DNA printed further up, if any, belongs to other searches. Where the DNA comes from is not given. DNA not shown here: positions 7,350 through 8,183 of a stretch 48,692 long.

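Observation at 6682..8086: Split HipA-like kinase module: an AbrB-domain/HipA-N-domain fusion followed by a kinase-core-only gene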

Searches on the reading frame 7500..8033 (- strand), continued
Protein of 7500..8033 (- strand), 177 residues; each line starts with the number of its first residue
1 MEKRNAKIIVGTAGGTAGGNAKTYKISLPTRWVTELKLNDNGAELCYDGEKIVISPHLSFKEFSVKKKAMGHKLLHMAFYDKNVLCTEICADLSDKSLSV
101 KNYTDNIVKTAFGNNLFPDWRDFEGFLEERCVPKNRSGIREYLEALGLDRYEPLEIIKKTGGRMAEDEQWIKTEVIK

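Call 59: search_protein_families(library=pfam, alignment_id=A5, max_evalue=10)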
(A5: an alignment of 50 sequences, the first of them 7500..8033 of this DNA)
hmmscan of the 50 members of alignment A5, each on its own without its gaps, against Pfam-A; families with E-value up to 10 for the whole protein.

A. member 1, window:7500-8033:- (177 aa): 0 families

B. families by the number of members that match (of 50 scanned): 23 families
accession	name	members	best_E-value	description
PF04014.23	MazE_antitoxin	30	1.8e-06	Antidote-toxin recognition MazE, bacterial antitoxin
PF08845.15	SymE_toxin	4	0.0024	Toxin SymE, type I toxin-antitoxin system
PF21252.2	Glyco_hydro_109_C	2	0.0015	Glycosyl hydrolase 109, C-terminal domain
PF19513.4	DUF6047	1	0.014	Family of unknown function (DUF6047)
PF20185.3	DUF6548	1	0.016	Family of unknown function (DUF6548)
PF10047.15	DUF2281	1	0.019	Protein of unknown function (DUF2281)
PF04501.17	Baculo_VP39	1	0.022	Baculovirus major capsid protein VP39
PF14480.11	DNA_pol3_a_NI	1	0.022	DNA polymerase III polC-type N-terminus I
PF24136.1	DUF7403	1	0.024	Domain of unknown function (DUF7403)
PF06745.19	ATPase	1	0.031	KaiC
PF24963.1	DUF7768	1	0.037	Domain of unknown function (DUF7768)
PF09465.16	LBR_tudor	1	0.065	Lamin-B receptor of TUDOR domain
PF11526.13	Pfc11_Clp1_ID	1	0.068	Pcf11, Clp1-interaction domain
PF11012.13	DUF2850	1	0.074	Protein of unknown function (DUF2850)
PF25432.1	FF_PRPF40A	1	0.082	PRPF40A-like, FF domain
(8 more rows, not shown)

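Call 68: search_protein_families(library=padloc, proteins=[P0345, P0305, P0280, P0374, P0317, P0333], max_evalue=0.001)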
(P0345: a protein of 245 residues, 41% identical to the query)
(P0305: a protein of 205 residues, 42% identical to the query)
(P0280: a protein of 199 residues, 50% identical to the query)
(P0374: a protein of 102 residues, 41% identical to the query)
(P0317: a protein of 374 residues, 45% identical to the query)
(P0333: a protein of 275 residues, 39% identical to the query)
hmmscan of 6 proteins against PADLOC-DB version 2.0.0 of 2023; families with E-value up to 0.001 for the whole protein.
P0345 (245 aa): 0 families

P0305 (205 aa): 2 families
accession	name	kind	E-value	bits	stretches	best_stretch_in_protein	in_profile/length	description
PDLC01268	CasR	-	0.00045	18.2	1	45-86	126-165/179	"CAS-I,CAS-II,CAS-III,CAS-IV,CAS-V,CAS-VI; associated_signaling"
PDLC01434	CasR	-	0.0007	17.5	0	45-86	130-169/191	"CAS-I,CAS-II,CAS-III,CAS-IV,CAS-V,CAS-VI; associated_signaling"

P0280 (199 aa): 0 families

P0374 (102 aa): 1 family
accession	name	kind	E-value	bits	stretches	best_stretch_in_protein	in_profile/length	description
PDLC04347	PDC-M03B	-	0.00048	17.8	1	46-95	60-111/245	-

P0317 (374 aa): 5 families
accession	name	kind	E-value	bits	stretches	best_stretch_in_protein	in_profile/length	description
PDLC04340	PDC-M03A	-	1.2e-10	39.4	1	176-287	71-173/280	-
PDLC04344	PDC-M03A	-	2.6e-08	31.7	1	126-283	34-190/305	-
PDLC04342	PDC-M03A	-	1.4e-07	29.4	1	96-285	12-194/299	-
PDLC04339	PDC-M03A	-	2.5e-07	28.3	1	116-284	22-177/293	-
PDLC04338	PDC-M03A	-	0.00022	18.3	1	242-282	258-298/428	-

P0333 (275 aa): 0 families

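Call 72: find_encoding_contigs(protein=P0374, flank=3000, max_places=3)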
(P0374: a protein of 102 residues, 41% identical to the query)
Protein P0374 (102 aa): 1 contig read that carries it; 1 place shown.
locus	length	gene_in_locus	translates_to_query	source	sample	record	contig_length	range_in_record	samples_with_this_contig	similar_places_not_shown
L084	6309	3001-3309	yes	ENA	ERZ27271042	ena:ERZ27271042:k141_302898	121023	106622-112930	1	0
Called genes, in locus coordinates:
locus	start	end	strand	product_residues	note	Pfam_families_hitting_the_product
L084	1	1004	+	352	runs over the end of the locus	PF00589:Phage_integrase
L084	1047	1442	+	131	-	PF14311:DUF4379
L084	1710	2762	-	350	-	PF02899:Phage_int_SAM_1 (faint), PF00589:Phage_integrase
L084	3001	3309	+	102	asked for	-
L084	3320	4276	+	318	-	-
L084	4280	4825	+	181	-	-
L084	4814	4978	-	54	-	-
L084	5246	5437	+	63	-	-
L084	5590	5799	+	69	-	-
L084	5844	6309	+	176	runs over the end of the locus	-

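Call 82: search_protein_families(library=padloc, proteins=[L084:3320-4276:+], max_evalue=0.01)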
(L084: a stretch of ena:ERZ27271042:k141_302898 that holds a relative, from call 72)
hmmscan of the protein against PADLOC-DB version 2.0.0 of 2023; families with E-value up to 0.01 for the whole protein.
L084:3320-4276:+ (318 aa): 7 families
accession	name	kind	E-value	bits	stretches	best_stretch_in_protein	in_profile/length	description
PDLC04344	PDC-M03A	-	8.4e-10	36.6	1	75-180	78-191/305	-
PDLC04342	PDC-M03A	-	6e-08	30.6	1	139-182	151-195/299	-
PDLC04345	PDC-M03A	-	2.4e-07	28.3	1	133-180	142-192/302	-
PDLC04340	PDC-M03A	-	4.3e-06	24.4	1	127-256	118-239/280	-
PDLC04339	PDC-M03A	-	1.7e-05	22.3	1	127-181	125-178/293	-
PDLC04338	PDC-M03A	-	0.00016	18.8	1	137-179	257-299/428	-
PDLC04337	PDC-M03A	-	0.0058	14.2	1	142-181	93-133/250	-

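Call 83: find_encoding_contigs(protein=P0317, flank=3000, max_places=3)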
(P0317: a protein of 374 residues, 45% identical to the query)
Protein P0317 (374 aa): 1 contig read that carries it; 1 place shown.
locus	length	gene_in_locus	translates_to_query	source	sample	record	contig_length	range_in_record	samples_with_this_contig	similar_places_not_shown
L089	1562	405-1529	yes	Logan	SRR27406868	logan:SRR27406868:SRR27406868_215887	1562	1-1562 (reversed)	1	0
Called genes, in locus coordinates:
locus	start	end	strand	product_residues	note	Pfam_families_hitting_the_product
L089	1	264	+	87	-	?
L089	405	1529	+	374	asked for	-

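Call 89: fold_search(model_id=the predicted structure, library=viral)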
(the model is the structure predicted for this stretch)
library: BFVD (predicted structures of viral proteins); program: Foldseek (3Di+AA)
matches with E <= 10: 482; with E <= 0.001: 1
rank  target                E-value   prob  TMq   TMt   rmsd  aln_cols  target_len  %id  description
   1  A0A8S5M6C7            3.7e-04  0.99  0.25  0.29  15.2       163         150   16  Toxin SymE, type I toxin-antitoxin system [Myoviridae sp. ctCL221]
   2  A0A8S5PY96            5.2e-03  0.69  0.20  0.25  15.0       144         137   15  Stage V sporulation protein T [Siphoviridae sp. ct2vX3]
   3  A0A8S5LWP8            4.7e-02  1.00  0.25  0.70   3.4        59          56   22  Toxin SymE, type I toxin-antitoxin system [Siphoviridae sp. ctRiO19]
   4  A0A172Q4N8            6.0e-02  0.18  0.19  0.07  16.9       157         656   11  VP8 (Fragment) [Eyach virus]
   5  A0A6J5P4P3            7.3e-02  0.21  0.20  0.27  14.2       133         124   10  Uncharacterized protein [uncultured Caudovirales phage]
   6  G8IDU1                8.7e-02  0.14  0.18  0.11  14.2       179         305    8  Uncharacterized protein [Mycobacterium phage Nappy]
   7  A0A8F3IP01            9.3e-02  0.10  0.14  0.17  17.0       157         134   13  Uncharacterized protein [Arthrobacter phage Sicarius2]
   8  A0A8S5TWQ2            1.1e-01  0.99  0.24  0.66   3.4        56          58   25  Toxin SymE, type I toxin-antitoxin system [Siphoviridae sp. ctcx61]
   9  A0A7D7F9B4            1.1e-01  0.90  0.19  0.44   5.0        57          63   19  (no name in the UniProt tables at hand)
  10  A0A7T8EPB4            1.2e-01  0.12  0.15  0.10  17.6       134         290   13  Uncharacterized protein [Erwinia phage pEa_SNUABM_5]
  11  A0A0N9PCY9            1.4e-01  0.93  0.22  0.49   4.1        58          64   24  (no name in the UniProt tables at hand)
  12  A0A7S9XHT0            1.5e-01  0.41  0.24  0.36   8.8       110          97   10  (no name in the UniProt tables at hand)
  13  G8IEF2                1.6e-01  0.07  0.11  0.11  14.6       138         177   12  Uncharacterized protein [Mycobacterium phage Bongo]
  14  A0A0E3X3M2            1.7e-01  0.28  0.16  0.08  12.7        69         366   10  B166 [Rat cytomegalovirus (isolate England)]
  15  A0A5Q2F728            1.8e-01  0.16  0.20  0.25  13.9       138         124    9  Uncharacterized protein [Gordonia phage Sixama]
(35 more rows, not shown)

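Call 92: search_protein_families(library=phrogs, proteins=[window:7500-8033:-], max_evalue=0.001)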
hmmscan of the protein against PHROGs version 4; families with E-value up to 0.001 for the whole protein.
window:7500-8033:- (177 aa): 2 families
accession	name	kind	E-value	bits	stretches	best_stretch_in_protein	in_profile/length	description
phrog_2329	-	unknown function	5.7e-08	33.7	1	1-54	2-53/59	-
phrog_30658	-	unknown function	0.00064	20.8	0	55-107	23-74/129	-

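Call 93: find_encoding_contigs(protein=P0020, flank=6000, max_places=3)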
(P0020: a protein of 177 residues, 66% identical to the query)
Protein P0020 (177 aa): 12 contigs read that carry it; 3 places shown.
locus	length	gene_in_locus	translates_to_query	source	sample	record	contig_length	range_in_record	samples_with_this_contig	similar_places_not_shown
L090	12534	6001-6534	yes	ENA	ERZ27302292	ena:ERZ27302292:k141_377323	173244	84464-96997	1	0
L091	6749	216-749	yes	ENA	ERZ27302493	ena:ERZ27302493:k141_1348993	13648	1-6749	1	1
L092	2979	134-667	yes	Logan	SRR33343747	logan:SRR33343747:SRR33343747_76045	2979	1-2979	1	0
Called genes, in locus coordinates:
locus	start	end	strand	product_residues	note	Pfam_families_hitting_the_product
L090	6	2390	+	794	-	PF13491:FtsK_4TM (weak), PF17854:FtsK_alpha, PF01580:FtsK_SpoIIIE, PF09397:FtsK_gamma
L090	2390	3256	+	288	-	PF00753:Lactamase_B, PF23023:Anti-Pycsar_Apyc1 (weak), PF12706:Lactamase_B_2 (weak)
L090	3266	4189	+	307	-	PF00892:EamA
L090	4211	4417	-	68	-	PF04070:DUF378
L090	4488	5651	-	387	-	PF13439:Glyco_transf_4, PF13579:Glyco_trans_4_4 (weak), PF00534:Glycos_transf_1, PF13692:Glyco_trans_1_4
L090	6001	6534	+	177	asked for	-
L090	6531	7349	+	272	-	-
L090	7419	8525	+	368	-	-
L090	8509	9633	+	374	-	-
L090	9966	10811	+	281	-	-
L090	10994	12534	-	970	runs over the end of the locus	-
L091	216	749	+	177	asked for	-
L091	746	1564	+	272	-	-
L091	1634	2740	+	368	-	-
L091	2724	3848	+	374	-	-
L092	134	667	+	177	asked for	-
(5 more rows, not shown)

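Call 102: find_encoding_contigs(protein=P0045, flank=1000, max_places=2)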
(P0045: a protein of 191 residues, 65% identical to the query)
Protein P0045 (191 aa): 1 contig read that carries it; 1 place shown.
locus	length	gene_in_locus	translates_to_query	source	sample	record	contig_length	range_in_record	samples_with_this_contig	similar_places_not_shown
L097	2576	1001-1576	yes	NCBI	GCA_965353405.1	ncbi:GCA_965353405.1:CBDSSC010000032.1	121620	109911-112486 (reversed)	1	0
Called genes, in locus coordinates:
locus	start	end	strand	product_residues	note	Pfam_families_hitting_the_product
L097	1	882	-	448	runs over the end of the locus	-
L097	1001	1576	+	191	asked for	-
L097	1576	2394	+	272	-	-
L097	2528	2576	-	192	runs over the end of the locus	PF22016:DUF6933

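Call 103: find_encoding_contigs(protein=P0103, flank=1000, max_places=2)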
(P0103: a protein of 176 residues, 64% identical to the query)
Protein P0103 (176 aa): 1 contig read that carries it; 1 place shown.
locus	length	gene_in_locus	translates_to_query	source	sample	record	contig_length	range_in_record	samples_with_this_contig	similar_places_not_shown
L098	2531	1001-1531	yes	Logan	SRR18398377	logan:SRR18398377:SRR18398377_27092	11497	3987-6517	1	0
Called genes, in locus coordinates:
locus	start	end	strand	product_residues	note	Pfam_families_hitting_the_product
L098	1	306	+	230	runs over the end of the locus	PF22285:DUF6962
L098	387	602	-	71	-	PF04070:DUF378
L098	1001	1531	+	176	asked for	-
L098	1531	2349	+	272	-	-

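Call 104: find_encoding_contigs(protein=P0109, flank=1000, max_places=2)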
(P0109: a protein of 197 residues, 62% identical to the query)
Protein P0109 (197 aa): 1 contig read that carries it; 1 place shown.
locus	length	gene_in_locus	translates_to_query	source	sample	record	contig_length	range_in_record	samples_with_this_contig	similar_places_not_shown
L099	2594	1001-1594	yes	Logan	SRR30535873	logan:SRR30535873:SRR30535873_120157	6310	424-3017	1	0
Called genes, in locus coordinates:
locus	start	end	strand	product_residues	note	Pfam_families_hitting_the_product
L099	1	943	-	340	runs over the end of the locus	PF07451:SpoVAD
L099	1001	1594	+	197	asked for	-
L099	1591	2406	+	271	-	-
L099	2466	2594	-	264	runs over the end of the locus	PF00005:ABC_tran, PF13304:AAA_21 (faint), PF02463:SMC_N (weak)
